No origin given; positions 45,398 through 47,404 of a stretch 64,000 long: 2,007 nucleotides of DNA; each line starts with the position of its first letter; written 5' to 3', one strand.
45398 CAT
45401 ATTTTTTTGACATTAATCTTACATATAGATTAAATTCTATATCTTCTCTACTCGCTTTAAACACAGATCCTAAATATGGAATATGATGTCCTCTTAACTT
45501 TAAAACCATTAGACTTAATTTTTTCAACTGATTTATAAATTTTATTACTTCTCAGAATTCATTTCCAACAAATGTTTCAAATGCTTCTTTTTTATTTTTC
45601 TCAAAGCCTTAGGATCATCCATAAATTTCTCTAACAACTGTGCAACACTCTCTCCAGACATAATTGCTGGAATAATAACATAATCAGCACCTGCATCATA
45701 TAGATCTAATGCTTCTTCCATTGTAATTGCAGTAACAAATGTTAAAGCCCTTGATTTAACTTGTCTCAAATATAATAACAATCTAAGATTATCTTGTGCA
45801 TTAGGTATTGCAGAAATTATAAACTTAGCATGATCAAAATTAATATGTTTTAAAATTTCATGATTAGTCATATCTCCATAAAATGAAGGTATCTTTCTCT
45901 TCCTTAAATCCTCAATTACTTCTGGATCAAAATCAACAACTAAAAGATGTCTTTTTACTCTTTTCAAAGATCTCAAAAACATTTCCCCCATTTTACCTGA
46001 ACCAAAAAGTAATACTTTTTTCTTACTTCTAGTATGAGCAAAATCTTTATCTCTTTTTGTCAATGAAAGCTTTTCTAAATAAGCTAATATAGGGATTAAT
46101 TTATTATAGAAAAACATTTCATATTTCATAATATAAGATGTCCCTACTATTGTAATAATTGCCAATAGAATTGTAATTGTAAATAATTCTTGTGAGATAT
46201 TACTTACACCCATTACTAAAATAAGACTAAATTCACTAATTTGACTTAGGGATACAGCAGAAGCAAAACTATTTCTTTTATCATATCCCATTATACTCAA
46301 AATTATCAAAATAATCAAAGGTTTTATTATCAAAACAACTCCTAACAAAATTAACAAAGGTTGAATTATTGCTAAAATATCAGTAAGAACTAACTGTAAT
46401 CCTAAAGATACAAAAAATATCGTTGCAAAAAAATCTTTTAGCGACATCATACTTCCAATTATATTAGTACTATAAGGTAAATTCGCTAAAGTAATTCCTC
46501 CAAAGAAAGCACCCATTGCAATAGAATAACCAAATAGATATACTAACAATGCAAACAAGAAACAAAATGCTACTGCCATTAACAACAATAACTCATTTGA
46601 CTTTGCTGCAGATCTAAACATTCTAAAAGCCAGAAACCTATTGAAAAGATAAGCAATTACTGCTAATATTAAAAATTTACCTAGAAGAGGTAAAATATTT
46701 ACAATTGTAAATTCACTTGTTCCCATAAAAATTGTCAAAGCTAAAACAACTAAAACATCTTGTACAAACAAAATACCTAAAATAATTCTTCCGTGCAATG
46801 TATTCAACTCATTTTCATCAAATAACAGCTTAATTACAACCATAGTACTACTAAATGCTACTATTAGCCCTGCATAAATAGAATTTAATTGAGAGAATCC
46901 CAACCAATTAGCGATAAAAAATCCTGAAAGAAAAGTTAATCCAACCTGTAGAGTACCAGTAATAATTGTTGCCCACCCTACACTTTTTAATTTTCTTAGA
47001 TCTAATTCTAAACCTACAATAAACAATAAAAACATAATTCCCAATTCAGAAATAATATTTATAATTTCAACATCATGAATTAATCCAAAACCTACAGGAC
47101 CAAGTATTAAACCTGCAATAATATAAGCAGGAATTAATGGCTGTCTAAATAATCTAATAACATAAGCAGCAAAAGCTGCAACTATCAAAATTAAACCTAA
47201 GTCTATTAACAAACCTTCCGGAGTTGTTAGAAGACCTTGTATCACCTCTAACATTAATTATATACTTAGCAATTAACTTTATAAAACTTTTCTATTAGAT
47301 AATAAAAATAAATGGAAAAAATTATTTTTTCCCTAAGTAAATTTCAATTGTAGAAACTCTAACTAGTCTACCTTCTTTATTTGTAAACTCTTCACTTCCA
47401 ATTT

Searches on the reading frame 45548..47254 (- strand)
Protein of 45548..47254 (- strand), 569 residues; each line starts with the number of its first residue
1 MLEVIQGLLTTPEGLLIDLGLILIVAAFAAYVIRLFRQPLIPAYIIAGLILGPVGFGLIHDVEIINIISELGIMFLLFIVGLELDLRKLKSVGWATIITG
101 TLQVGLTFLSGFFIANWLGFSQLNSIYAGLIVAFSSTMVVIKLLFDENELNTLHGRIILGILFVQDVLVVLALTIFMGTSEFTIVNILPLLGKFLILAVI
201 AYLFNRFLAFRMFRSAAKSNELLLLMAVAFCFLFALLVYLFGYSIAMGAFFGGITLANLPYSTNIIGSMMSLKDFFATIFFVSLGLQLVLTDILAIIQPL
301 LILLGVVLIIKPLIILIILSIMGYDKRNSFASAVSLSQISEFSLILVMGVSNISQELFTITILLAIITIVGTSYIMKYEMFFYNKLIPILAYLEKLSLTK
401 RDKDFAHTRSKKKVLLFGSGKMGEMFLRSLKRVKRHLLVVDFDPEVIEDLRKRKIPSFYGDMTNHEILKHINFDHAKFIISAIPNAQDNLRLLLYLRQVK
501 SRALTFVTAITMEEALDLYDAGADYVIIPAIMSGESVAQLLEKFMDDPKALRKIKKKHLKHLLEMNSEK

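Call 46: search_protein_families(library=pfam, max_evalue=0.00001, proteins=[window:45548-47254:-])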
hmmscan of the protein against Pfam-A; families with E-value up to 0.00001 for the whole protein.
window:45548-47254:- (569 aa): 2 families
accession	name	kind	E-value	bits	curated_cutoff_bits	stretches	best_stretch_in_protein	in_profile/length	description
PF00999.27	Na_H_Exchanger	-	1.7e-57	195.5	26.2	1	24-372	2-367/375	Sodium/hydrogen exchanger, transmembrane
PF02254.24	TrkA_N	-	1.5e-20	74.1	23.8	1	415-529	2-116/116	TrkA-N domain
